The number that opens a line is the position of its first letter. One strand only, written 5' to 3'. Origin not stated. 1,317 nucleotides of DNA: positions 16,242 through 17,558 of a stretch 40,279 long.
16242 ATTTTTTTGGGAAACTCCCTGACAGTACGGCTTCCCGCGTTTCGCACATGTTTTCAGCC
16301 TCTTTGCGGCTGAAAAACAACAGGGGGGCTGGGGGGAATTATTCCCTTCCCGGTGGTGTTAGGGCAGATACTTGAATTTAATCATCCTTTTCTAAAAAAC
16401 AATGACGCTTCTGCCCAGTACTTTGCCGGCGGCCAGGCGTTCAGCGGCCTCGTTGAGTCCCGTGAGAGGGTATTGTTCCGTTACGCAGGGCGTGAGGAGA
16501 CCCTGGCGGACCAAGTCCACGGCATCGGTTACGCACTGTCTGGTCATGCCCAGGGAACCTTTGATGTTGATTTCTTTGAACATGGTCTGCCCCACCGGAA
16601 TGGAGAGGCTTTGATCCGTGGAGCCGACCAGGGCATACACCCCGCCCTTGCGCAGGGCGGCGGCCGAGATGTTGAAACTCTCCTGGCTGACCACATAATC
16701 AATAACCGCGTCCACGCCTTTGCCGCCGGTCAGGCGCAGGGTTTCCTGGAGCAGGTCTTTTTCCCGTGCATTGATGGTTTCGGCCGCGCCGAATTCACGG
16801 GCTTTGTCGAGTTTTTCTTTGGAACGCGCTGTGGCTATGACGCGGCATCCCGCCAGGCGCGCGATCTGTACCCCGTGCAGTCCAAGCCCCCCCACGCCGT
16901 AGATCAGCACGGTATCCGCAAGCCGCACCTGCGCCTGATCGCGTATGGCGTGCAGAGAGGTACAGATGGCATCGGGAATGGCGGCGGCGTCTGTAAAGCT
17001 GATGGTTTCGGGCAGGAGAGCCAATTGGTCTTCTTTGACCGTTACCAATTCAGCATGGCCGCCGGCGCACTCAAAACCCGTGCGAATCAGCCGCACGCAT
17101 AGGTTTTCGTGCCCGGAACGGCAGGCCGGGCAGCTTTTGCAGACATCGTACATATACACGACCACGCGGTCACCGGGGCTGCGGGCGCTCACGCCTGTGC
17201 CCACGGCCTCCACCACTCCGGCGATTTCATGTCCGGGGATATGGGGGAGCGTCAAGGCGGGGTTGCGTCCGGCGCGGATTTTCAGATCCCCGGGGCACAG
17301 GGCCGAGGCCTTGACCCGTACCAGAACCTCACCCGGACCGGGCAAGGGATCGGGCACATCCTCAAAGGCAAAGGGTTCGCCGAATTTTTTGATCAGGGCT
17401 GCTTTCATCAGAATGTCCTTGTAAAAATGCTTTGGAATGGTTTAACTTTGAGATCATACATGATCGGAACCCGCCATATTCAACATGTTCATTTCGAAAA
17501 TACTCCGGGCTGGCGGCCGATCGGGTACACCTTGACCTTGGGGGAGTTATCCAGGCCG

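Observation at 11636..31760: Sigma-54/AcoR-controlled 14-gene cluster with a gene combination I cannot map to a described pathway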

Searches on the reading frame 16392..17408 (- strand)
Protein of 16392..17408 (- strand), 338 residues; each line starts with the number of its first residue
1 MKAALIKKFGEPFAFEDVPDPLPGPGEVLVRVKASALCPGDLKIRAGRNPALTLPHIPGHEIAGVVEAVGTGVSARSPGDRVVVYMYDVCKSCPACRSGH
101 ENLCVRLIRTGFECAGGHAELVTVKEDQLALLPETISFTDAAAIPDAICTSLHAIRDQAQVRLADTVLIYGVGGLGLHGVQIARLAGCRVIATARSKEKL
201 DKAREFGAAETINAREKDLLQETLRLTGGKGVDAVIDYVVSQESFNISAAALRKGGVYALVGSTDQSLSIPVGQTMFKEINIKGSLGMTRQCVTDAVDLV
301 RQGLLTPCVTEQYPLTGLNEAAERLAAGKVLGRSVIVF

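Call 4: search_protein_families(library=pfam, proteins=[window:16392-17408:-])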
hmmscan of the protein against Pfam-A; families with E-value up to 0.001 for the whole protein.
window:16392-17408:- (338 aa): 3 families
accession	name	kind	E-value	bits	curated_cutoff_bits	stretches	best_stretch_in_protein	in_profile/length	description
PF00107.32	ADH_zinc_N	-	9.7e-33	113.3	31.8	1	174-300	1-127/129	Zinc-binding dehydrogenase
PF08240.17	ADH_N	-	8.7e-31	106.7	23.5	1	24-134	1-104/104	Alcohol dehydrogenase GroES-like domain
PF13602.12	ADH_zinc_N_2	-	1.6e-12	49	27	1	206-336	1-134/134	Zinc-binding dehydrogenase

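Call 6: search_protein_families(library=ncbifam, proteins=[window:16392-17408:-])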
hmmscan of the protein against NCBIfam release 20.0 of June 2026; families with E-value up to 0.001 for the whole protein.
window:16392-17408:- (338 aa): 28 families (the best 25 are shown)
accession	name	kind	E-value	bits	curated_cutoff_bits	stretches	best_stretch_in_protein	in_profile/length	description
NF010344.0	PRK13771.1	subfamily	1.8e-61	208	349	1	1-336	1-331/334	putative alcohol dehydrogenase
NF041172.1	AcrlCoa_red_Thmprot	equivalog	3.5e-51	174.1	500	1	1-334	1-330/334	acryloyl-CoA reductase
NF006940.0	PRK09422.1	equivalog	1.6e-48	165.4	344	1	1-338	1-335/338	alcohol dehydrogenase AdhP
NF003808.0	PRK05396.1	equivalog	3.7e-47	160.9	380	1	1-329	1-332/341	L-threonine 3-dehydrogenase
TIGR03989.1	Rxyl_3153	subfamily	2.7e-46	158.5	440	2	2-105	3-106/370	NDMA-dependent alcohol dehydrogenase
TIGR02824.1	quinone_pig3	subfamily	2.2e-45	155.1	296.8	2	115-336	91-323/325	putative NAD(P)H quinone oxidoreductase, PIG3 family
NF041097.1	keto_inos_dh_IolM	equivalog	6.1e-44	150.2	450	1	13-328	40-380/389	scyllo-inosose 3-dehydrogenase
TIGR00692.1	tdh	equivalog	2.3e-43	148.6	458.35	1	12-333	10-335/340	L-threonine 3-dehydrogenase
TIGR03451.1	mycoS_dep_FDH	equivalog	1e-42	146.2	512.9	1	3-337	4-357/358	S-(hydroxymethyl)mycothiol dehydrogenase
NF047908.1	AldhRedAhr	equivalog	2.2e-40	138.5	470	1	24-335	27-332/335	NADPH-dependent aldehyde reductase Ahr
NF007489.0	PRK10083.1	equivalog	8.6e-39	133.4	376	1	1-307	1-303/339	Zn-dependent oxidoreductase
TIGR02818.1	adh_III_F_hyde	equivalog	5.1e-35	121.2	543.95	2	2-109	3-110/368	S-(hydroxymethyl)glutathione dehydrogenase/class III alcohol dehydrogenase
TIGR02822.1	adh_fam_2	subfamily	1.8e-31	109.5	283.5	1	14-337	16-329/329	zinc-binding alcohol dehydrogenase family protein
TIGR01751.1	crot-CoA-red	equivalog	2e-31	109.1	378.55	2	15-221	27-248/398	crotonyl-CoA carboxylase/reductase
NF007642.0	PRK10309.1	equivalog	1.8e-30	106.3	550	1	22-284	22-285/347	galactitol-1-phosphate 5-dehydrogenase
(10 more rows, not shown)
